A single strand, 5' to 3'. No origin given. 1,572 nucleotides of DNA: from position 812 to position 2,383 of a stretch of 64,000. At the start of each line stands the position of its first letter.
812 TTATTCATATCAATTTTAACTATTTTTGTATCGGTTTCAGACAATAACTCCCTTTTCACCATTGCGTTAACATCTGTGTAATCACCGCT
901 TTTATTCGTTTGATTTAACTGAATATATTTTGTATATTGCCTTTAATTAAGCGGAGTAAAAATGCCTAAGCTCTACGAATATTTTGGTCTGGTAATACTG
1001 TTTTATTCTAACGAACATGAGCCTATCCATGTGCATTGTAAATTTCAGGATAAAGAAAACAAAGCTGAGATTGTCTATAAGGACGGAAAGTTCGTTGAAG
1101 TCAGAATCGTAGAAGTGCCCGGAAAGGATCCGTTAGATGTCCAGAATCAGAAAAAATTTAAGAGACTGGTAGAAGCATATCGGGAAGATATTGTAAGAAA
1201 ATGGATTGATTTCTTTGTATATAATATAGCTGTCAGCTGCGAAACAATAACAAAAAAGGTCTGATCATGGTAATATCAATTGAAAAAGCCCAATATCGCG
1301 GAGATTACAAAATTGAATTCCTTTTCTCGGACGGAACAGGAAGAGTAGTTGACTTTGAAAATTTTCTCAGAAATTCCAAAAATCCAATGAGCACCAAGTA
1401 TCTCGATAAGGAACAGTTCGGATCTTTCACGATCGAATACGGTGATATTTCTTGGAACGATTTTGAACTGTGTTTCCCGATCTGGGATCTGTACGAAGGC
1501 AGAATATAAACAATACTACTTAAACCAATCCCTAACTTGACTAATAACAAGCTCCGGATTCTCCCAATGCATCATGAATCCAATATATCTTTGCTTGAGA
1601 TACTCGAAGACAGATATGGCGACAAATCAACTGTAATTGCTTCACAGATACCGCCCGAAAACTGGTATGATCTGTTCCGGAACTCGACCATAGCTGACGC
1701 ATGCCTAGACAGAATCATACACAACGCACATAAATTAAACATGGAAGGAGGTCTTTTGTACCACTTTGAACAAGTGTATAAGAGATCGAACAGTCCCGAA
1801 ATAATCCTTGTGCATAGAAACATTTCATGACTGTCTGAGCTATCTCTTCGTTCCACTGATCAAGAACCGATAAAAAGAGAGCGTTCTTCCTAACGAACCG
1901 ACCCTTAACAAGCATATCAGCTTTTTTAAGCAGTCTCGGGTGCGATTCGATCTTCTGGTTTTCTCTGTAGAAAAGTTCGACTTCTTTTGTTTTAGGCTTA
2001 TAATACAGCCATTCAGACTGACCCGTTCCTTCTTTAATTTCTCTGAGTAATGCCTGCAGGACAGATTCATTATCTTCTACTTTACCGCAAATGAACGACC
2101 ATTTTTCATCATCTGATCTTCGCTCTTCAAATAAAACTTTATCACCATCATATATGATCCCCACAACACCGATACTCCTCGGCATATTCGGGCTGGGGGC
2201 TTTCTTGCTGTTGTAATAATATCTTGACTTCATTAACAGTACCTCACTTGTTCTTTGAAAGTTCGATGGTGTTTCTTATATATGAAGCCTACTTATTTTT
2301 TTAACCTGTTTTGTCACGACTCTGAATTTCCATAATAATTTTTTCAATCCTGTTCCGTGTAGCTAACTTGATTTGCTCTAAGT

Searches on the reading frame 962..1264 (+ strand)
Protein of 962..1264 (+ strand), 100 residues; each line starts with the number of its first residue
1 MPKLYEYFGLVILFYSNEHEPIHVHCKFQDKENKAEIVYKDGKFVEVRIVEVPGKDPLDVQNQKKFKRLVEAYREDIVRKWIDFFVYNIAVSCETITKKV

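Call 58: search_protein_families(library=pfam, proteins=[window:962-1264:+], max_evalue=0.01)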
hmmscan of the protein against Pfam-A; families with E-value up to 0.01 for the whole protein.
window:962-1264:+ (100 aa): 1 family
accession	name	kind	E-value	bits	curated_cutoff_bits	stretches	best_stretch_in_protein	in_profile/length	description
PF13711.11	DUF4160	-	4.4e-11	43.2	23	1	9-81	1-64/65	Domain of unknown function (DUF4160)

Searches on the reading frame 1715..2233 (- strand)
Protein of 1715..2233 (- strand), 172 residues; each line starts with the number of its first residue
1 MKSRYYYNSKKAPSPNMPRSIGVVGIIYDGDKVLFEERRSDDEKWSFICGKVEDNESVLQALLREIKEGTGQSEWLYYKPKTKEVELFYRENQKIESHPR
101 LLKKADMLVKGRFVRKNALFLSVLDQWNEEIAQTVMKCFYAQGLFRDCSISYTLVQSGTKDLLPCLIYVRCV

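Call 82: search_protein_families(library=pfam, proteins=[window:1715-2233:-], max_evalue=0.01)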
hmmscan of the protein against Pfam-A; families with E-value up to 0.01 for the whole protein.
window:1715-2233:- (172 aa): 1 family
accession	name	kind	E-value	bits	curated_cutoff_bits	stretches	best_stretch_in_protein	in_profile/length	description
PF00293.34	NUDIX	-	3e-10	40.7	21.1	1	20-94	3-96/134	NUDIX domain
